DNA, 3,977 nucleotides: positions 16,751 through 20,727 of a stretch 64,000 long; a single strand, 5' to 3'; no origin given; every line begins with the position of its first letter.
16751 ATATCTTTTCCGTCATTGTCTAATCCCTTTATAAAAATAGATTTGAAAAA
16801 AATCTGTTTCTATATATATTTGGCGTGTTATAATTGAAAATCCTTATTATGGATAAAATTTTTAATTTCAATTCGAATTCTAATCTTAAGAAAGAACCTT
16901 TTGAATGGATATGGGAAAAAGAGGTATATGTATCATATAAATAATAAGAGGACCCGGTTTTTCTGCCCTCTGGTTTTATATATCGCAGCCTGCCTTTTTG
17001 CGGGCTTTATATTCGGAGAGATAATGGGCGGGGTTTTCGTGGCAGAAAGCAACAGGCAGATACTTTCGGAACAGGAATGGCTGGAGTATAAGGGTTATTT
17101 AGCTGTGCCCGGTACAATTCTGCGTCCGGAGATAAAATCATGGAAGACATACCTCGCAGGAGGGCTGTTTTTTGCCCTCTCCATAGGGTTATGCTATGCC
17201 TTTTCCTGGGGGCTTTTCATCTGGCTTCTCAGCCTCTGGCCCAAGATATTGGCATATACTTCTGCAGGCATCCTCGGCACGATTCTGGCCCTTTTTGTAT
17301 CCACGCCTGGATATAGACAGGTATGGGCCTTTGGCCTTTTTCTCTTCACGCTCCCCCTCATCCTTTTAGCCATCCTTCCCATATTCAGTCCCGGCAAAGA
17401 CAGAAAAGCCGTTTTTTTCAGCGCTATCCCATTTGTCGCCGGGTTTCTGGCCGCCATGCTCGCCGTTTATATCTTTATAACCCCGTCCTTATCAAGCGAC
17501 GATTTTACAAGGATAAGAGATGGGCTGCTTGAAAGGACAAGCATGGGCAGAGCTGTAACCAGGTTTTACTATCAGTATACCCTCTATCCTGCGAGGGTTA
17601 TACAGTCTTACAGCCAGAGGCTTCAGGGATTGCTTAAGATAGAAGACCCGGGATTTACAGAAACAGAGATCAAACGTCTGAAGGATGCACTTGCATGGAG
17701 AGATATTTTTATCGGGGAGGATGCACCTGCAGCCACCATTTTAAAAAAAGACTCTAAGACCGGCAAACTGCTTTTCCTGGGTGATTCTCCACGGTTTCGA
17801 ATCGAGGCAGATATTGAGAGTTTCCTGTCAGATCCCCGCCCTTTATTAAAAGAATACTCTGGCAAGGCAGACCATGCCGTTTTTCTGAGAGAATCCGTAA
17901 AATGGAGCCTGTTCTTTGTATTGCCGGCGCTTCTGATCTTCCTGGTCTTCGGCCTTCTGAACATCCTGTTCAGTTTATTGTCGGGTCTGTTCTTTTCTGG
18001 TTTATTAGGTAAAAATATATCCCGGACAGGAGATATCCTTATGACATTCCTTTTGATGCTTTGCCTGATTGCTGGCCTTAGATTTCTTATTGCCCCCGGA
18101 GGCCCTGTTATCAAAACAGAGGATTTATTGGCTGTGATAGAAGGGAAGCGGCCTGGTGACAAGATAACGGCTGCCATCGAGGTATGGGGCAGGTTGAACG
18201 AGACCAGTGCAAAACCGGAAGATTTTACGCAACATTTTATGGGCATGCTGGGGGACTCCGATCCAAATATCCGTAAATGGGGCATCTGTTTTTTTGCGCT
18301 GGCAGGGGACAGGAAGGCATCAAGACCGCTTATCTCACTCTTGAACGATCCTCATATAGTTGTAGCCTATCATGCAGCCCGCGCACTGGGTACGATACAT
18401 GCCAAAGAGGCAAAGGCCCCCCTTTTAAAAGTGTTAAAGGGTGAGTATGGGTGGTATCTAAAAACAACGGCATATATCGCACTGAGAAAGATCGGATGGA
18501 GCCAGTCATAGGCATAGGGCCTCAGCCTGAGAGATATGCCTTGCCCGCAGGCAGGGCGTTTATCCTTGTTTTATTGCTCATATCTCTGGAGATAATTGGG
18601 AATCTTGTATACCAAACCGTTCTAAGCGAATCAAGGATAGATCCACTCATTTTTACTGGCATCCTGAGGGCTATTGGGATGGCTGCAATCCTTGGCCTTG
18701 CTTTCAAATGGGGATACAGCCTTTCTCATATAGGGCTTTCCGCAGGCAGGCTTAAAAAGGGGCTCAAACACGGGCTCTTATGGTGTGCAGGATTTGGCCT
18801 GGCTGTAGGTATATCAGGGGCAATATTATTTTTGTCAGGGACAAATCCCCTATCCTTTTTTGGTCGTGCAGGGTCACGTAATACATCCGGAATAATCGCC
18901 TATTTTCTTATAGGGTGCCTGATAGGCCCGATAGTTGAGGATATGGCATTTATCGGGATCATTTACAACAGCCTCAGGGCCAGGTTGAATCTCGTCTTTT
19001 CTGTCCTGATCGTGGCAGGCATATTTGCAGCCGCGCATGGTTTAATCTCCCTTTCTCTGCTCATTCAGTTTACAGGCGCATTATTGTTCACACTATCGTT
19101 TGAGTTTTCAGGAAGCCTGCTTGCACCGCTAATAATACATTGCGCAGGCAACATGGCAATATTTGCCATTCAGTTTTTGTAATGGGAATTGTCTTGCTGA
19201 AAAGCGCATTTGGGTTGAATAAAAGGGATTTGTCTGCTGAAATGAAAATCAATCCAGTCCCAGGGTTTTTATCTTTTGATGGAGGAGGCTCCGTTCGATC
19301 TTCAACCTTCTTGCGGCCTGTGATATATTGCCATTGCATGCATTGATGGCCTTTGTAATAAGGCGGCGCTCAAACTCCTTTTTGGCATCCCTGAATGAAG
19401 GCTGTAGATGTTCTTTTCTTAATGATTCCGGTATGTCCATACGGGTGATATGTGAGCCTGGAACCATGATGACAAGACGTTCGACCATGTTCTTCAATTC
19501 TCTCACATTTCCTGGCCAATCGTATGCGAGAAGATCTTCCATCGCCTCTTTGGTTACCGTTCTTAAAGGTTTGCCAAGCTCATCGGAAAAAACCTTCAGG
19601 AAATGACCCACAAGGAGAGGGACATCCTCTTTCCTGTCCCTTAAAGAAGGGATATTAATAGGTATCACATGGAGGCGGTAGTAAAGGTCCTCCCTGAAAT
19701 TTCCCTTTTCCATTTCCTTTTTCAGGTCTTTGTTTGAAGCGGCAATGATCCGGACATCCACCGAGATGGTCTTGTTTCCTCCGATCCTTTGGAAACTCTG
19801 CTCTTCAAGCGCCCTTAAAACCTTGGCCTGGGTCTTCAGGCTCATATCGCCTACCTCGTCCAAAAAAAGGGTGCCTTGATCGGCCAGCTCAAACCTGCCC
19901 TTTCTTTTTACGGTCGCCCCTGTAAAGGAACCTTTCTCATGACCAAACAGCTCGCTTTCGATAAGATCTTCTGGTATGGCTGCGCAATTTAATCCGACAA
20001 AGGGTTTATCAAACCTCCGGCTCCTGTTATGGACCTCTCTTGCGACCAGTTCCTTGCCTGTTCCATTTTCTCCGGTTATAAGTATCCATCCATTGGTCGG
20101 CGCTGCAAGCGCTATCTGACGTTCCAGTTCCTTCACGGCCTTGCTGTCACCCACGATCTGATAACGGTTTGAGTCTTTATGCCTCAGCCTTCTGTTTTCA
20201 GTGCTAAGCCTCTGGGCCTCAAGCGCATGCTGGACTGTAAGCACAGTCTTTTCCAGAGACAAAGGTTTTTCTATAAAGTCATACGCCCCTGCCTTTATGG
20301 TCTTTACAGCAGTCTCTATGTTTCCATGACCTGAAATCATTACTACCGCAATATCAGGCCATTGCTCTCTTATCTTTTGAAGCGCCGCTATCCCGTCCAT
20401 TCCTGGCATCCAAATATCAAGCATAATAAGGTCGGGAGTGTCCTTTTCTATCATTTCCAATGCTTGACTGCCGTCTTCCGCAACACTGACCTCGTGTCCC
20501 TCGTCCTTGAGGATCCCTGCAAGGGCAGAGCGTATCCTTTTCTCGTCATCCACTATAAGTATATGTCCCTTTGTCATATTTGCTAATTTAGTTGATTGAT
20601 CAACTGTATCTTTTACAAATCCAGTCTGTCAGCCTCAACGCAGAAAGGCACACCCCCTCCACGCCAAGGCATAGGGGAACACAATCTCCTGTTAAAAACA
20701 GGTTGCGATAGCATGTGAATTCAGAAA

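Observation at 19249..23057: Unusual operon: HEPN-like / rhomboid protease / CrtI-family FAD oxidoreductase / sigma-54 activator, facing a membrane HEAT-repeat protein and a CPBP protease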

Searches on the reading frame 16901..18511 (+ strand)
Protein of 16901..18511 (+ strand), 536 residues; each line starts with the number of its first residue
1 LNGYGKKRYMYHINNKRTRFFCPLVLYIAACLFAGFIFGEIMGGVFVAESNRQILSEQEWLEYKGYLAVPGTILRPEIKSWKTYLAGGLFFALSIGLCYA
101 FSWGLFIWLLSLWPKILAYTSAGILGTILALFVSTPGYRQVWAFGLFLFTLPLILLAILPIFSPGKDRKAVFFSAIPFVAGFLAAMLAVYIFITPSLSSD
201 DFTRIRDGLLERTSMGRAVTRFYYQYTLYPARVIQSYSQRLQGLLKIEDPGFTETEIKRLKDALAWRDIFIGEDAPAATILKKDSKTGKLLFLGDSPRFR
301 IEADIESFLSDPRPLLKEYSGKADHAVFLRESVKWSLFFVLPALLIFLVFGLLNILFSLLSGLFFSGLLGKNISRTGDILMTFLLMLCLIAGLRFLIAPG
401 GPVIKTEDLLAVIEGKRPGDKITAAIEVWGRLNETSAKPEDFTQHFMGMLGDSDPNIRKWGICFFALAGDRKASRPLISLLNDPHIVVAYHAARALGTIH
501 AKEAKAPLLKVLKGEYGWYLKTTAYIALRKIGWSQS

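Call 3: search_protein_families(library=pfam, proteins=[window:16901-18511:+], max_evalue=0.01)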
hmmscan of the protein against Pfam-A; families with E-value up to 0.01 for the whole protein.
window:16901-18511:+ (536 aa): 3 families
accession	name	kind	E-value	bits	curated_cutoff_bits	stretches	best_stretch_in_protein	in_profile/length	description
PF13646.12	HEAT_2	-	2.6e-09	37.7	27.7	1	449-529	7-88/88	HEAT repeats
PF02985.28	HEAT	-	0.00029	21.3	23.5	0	476-499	4-27/31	HEAT repeat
PF03130.22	HEAT_PBS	-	0.0047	17.8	20.9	0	488-513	1-26/27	PBS lyase HEAT-like repeat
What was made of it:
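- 16901..18511 (+): Polytopic membrane protein with C-terminal HEAT repeats; first gene of the HEAT+CPBP module. Pfam HEAT_2 at residues 449-529 (call 3).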

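Call 4: search_protein_families(library=ncbifam, proteins=[window:16901-18511:+], max_evalue=0.01)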
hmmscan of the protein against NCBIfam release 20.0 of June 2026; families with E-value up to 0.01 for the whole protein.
window:16901-18511:+ (536 aa): 1 family
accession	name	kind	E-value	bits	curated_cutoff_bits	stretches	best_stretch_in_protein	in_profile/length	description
NF000037.1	RND_perm_OqxB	exception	2.2e-05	22.4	2200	1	349-418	520-587/1050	multidrug efflux RND transporter permease subunit OqxB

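Call 46: search_protein_families(library=padloc, proteins=[window:16901-18511:+], max_evalue=0.01)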
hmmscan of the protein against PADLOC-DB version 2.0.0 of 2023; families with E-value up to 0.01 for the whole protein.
window:16901-18511:+ (536 aa): 0 families

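Call 51: find_homologous_proteins(query=window:16901-18511:+)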
Query window:16901-18511:+ (536 aa): 37 proteins with E <= 0.001 among 8000 candidates.
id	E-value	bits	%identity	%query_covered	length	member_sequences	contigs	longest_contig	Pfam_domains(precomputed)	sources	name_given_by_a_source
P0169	0.0e+0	1184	100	98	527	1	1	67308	PF13646.13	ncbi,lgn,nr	ncbi:HEAT repeat domain-containing protein [bacterium]|nr:HEAT repeat domain-containing protein [bac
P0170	8.5e-163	561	51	97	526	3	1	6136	PF13646.13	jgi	jgi:hypothetical protein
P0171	2.3e-153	530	48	97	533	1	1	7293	PF13646.13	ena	-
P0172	5.6e-153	528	50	97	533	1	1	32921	PF13646.13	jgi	jgi:hypothetical protein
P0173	9.5e-152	524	49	96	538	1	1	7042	PF13646.13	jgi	-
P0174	1.2e-148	514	47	95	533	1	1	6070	PF13646.13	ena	-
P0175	2.0e-142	494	48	92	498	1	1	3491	PF02985.29,PF13646.13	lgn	-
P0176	3.9e-141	489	44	98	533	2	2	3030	PF02985.29,PF13646.13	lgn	-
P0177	1.5e-140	487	45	98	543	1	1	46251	PF02985.29,PF13646.13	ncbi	ncbi:MAG: HEAT repeat domain-containing protein [bacterium]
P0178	1.9e-136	474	46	98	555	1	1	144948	PF02985.29,PF13646.13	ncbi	ncbi:MAG: HEAT repeat domain-containing protein [bacterium]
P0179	4.0e-129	450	45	94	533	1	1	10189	PF13646.13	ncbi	ncbi:MAG: HEAT repeat domain-containing protein [bacterium]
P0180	1.2e-127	445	43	93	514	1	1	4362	PF13646.13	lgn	-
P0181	1.4e-99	352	48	67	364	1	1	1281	PF13646.13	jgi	jgi:hypothetical protein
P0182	5.3e-51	192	31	94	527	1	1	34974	PF13646.13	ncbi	-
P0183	3.9e-42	163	30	97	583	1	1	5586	PF13646.13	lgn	-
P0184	1.9e-30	124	26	95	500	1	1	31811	PF13646.13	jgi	jgi:hypothetical protein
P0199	2.3e-19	87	25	95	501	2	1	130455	PF13646.13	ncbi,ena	-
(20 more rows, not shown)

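Call 52: find_encoding_contigs(protein=P0182, flank=6000, max_places=1)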
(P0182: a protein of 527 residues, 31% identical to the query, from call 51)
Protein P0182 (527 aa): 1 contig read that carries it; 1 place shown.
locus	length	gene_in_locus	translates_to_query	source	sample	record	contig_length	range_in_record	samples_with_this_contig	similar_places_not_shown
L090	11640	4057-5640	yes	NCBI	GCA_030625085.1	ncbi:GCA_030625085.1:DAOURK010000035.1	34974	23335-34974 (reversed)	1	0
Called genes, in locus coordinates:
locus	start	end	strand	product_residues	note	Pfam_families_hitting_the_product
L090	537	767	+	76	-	-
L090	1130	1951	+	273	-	PF03618:Kinase-PPPase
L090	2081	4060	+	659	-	PF00270:DEAD (weak), PF13307:Helicase_C_2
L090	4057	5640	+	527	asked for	PF13646:HEAT_2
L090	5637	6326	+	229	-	PF02517:Rce1-like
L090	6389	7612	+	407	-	PF00999:Na_H_Exchanger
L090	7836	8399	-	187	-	PF06347:SH3_4, PF08239:SH3_3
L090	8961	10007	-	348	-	-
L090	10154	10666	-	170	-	PF01578:Cytochrom_C_asm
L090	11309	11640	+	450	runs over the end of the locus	PF16268:DUF4921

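Call 53: find_encoding_contigs(protein=P0199, flank=6000, max_places=1)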
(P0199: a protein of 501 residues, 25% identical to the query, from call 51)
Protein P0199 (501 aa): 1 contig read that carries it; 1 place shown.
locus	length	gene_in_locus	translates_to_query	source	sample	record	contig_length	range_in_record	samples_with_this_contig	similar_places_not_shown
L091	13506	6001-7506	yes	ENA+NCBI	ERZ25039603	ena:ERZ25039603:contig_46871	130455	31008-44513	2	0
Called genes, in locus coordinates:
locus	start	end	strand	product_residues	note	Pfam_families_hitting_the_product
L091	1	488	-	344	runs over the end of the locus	PF01210:NAD_Gly3P_dh_N, PF02558:ApbA (weak), PF07479:NAD_Gly3P_dh_C, PF20618:GPD_NAD_C_bact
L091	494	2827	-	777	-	PF00521:DNA_topoisoIV, PF03989:DNA_gyraseA_C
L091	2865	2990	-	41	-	-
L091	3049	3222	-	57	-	PF01594:AI-2E_transport (weak)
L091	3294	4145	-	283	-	PF01594:AI-2E_transport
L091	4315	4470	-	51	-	-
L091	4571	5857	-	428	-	PF00108:Thiolase_N, PF02803:Thiolase_C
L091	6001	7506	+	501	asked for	PF13646:HEAT_2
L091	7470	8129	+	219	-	PF02517:Rce1-like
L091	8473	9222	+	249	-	-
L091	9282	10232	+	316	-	-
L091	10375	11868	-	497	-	PF18914:DUF5666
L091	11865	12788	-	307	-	PF20112:DUF6502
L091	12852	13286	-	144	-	PF07238:PilZ (weak)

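Call 54: find_encoding_contigs(protein=P0184, flank=6000, max_places=1)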
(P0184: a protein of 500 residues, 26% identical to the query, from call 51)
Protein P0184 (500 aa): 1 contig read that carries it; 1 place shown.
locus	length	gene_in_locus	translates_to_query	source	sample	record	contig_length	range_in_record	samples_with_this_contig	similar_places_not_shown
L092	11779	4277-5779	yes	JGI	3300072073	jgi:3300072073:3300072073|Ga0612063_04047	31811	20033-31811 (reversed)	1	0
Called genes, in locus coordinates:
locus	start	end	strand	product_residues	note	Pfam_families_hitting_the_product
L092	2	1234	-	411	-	?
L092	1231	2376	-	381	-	PF01594:AI-2E_transport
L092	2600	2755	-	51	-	-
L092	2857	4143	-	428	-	PF00108:Thiolase_N, PF00109:ketoacyl-synt (weak), PF00108:Thiolase_N, PF02803:Thiolase_C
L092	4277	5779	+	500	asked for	PF13646:HEAT_2 (weak)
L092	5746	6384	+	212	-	PF02517:Rce1-like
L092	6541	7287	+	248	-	-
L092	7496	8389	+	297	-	-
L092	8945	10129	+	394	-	PF00155:Aminotran_1_2, PF01041:DegT_DnrJ_EryC1 (weak)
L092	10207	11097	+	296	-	PF00586:AIRS, PF02769:AIRS_C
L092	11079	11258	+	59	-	PF02769:AIRS_C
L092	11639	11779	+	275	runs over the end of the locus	PF00814:TsaD, PF22521:HypF_C_2 (weak)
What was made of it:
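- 18451..19182 (+): CPBP (Rce1-like) intramembrane protease, convergent with the NtrC gene; second gene of an independent HEAT+CPBP module. It is paired with the HEAT gene at unrelated loci L090, L091 and L092 (calls 52-54).
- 16901..18511 (+): Homologues at 23-31% identity occur in other lineages and are always followed by an overlapping CPBP gene (calls 51-54).
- Closest known: CPBP. Same: This pairing is conserved across lineages (calls 52-54).
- HEAT+CPBP at other loci: calls 52-54. CPBP/HEAT is an autonomous pair found elsewhere, even within the same lineage (calls 52-54).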

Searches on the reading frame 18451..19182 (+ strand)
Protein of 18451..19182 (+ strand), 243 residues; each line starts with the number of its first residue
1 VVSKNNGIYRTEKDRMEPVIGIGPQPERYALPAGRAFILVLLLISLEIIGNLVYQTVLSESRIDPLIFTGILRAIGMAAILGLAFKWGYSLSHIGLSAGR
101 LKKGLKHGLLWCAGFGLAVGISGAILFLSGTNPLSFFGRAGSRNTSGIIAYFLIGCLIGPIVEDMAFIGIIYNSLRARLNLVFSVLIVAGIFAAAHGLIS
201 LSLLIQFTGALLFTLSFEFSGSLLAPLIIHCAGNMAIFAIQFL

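Call 3: search_protein_families(library=pfam, proteins=[window:18451-19182:+], max_evalue=0.01)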
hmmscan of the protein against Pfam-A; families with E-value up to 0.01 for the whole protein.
window:18451-19182:+ (243 aa): 1 family
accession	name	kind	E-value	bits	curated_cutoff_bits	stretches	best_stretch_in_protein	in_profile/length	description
PF02517.21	Rce1-like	-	3e-12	47.1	22.4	1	147-235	3-92/93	Type II CAAX prenyl endopeptidase Rce1-like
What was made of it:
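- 18451..19182 (+): Pfam PF02517 E=3e-12 (call 3).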

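Call 4: search_protein_families(library=ncbifam, proteins=[window:18451-19182:+], max_evalue=0.01)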
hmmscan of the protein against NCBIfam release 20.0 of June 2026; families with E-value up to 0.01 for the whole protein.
window:18451-19182:+ (243 aa): 5 families
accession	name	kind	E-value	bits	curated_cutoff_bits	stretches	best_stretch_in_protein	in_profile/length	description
NF041647.1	ABC_perm_CPBP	equivalog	8.1e-09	34.8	435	1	33-240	423-633/636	ABC transporter permease subunit/CPBP intramembrane protease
NF040589.1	CPBP_Synerg_MrtS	equivalog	2.7e-05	24.4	130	1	148-240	72-164/170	Synerg-CTERM system glutamic-type intramembrane protease MrtS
NF046050.1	CPBP_fam_MroQ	equivalog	4.9e-05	22.9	270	1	155-242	133-225/243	intramembrane glutamic endopeptidase MroQ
NF033192.3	CPBP_JDVT_MrtJ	equivalog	0.00069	20.3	75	1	157-239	6-97/98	JDVT-CTERM system glutamic-type intramembrane protease MrtJ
NF040914.1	Mrt_core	domain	0.0047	17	100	1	179-237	41-101/108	myxosortase family intramembrane protease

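Call 46: search_protein_families(library=padloc, proteins=[window:18451-19182:+], max_evalue=0.01)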
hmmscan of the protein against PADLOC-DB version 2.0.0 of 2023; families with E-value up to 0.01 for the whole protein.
window:18451-19182:+ (243 aa): 0 families

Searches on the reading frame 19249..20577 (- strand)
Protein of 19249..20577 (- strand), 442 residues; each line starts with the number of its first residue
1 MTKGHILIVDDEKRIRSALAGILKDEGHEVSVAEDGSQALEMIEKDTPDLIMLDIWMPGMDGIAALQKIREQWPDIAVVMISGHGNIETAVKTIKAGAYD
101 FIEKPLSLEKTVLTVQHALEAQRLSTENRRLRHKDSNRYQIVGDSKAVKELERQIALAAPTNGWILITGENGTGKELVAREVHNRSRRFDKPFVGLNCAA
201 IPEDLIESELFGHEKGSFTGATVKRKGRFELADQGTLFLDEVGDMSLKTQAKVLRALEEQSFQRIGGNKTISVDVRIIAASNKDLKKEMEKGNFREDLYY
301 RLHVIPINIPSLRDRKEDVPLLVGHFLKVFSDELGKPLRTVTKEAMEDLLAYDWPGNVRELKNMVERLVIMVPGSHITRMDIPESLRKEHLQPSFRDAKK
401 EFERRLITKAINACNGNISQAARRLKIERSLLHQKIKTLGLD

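Call 3: search_protein_families(library=pfam, proteins=[window:19249-20577:-], max_evalue=0.01)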
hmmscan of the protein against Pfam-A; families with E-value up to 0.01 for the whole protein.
window:19249-20577:- (442 aa): 10 families
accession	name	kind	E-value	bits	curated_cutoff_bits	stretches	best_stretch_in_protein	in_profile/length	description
PF00158.32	Sigma54_activat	-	2.5e-71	239.2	20.2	1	141-307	1-167/168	Sigma-54 interaction domain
PF00072.30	Response_reg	-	1.1e-33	116.1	30.2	1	6-112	1-107/111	Response regulator receiver domain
PF25601.1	AAA_lid_14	-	3e-27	94.7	27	1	313-391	1-79/87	AAA+ ATPase lid domain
PF14532.12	Sigma54_activ_2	-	3.4e-21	76.4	25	1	142-312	1-138/138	Sigma-54 interaction domain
PF02954.25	HTH_8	-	4.8e-11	42.6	22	1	401-437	4-40/42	Bacterial regulatory protein, Fis family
PF07728.20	AAA_5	-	1.8e-08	34.9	22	1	165-285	2-125/139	AAA domain (dynein-related subfamily)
PF01078.27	Mg_chelatase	-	1.7e-05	24.8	20.3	0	220-282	93-157/207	Magnesium chelatase, subunit ChlI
PF00493.29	MCM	-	0.00086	18.9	23.3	1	216-285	104-175/224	MCM P-loop domain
PF00004.35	AAA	-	0.00096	20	21.2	1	165-283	1-110/131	ATPase family associated with various cellular activities (AAA)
PF07726.17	AAA_3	-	0.0099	16.2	27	0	165-282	2-111/131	ATPase family associated with various cellular activities (AAA)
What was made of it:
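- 19249..20577 (-): Orphan NtrC-type sigma-54 enhancer-binding response regulator (REC-AAA+-HTH_8), 442 aa. Pfam domains (call 3).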

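Call 4: search_protein_families(library=ncbifam, proteins=[window:19249-20577:-], max_evalue=0.01)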
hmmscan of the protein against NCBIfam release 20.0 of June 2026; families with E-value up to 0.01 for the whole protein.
window:19249-20577:- (442 aa): 128 families (the best 25 are shown)
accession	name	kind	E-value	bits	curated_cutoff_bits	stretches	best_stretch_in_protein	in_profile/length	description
NF051870.1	NAssimRespRegNtrX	equivalog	1.4e-150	502.2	600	1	5-441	3-452/452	nitrogen assimilation response regulator NtrX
TIGR01818.1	ntrC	equivalog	7.4e-140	466.8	558.6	2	6-390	1-385/463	nitrogen regulation protein NR(I)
NF008469.0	PRK11361.1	equivalog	8.1e-138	460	714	1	4-442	5-457/461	acetoacetate metabolism transcriptional regulator AtoC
TIGR02915.1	PEP_resp_reg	equivalog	5e-132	440.9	502.6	1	6-441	1-444/445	PEP-CTERM-box response regulator transcription factor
NF007689.0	PRK10365.1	equivalog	1.1e-125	419.9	760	1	5-436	7-439/441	sigma-54-dependent response regulator transcription factor ZraR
NF041946.1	LuxO_transreg_Vib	equivalog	1.3e-123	413.2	800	2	11-390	4-384/463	quorum-sensing sigma-54 dependent transcriptional regulator LuxO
NF008176.1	PRK10923.1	equivalog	4e-117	391.7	620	2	1-391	1-390/469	nitrogen regulation protein NR(I)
TIGR01817.1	nifA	equivalog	1.6e-108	363.8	528.85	1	116-386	173-442/534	nif-specific transcriptional activator NifA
NF041552.1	TF_PrdR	equivalog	2.1e-108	363.1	795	1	124-438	254-575/577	sigma-54 dependent transcriptional regulator PrdR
NF011695.0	PRK15115.1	equivalog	2.5e-108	362.7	763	1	4-426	7-423/445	two-component system response regulator GlrR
NF003451.0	PRK05022.1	equivalog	7.7e-108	361.4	476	1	116-441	167-510/512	nitric oxide reductase transcriptional regulator NorR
NF049963.1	RespRegFlgRCampy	domain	1.7e-99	333.6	750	1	6-438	3-426/429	fla regulon two-component system response regulator FlgR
NF050807.1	TransRegFlbDCaul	equivalog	2e-99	333.5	750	1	20-390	17-369/454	sigma-54-dependent transcriptional regulator FlbD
NF038308.1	RNA_repair_RtcR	equivalog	4.7e-96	322.7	650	1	7-403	32-452/530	RNA repair transcriptional activator RtcR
NF011958.0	PRK15429.1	equivalog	1.8e-91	307.8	830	1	130-442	370-687/692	formate hydrogenlyase transcriptional activator FlhA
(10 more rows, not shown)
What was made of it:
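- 19249..20577 (-): The best NCBIfam hit is NtrX at 502 bits, below the 600 cut-off (call 4).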

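Call 46: search_protein_families(library=padloc, proteins=[window:19249-20577:-], max_evalue=0.01)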
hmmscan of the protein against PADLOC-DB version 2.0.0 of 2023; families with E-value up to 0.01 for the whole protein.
window:19249-20577:- (442 aa): 9 families
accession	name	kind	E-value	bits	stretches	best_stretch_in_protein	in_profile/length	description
PDLC01995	RtcR_PspF2--CARF_AAA_HTH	-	4.6e-108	360.4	1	90-441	121-480/481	-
PDLC01993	RtcR--CARF_AAA_HTH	-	2.1e-56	189.5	1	140-399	181-447/523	-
PDLC01994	RtcR_PspF1--CARF_AAA_HTH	-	1.1e-50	171.1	1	82-437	111-466/468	-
PDLC04725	PDC-M60B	-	7.7e-07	27.1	1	1-61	1-63/158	-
PDLC04055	PD-T4-6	-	9.1e-07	26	1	5-123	367-487/496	-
PDLC00405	SduA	-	1.1e-05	23.1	1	5-64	8-67/323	DUF4263 domain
PDLC04726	PDC-M60C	-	0.0019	15.1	1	5-59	2-59/407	-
PDLC00287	PtuA1|PtuA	-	0.0056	13.4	1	154-181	213-240/584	AAA ATPase domain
PDLC02350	AbiO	-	0.009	12.8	0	150-261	185-285/468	AbiO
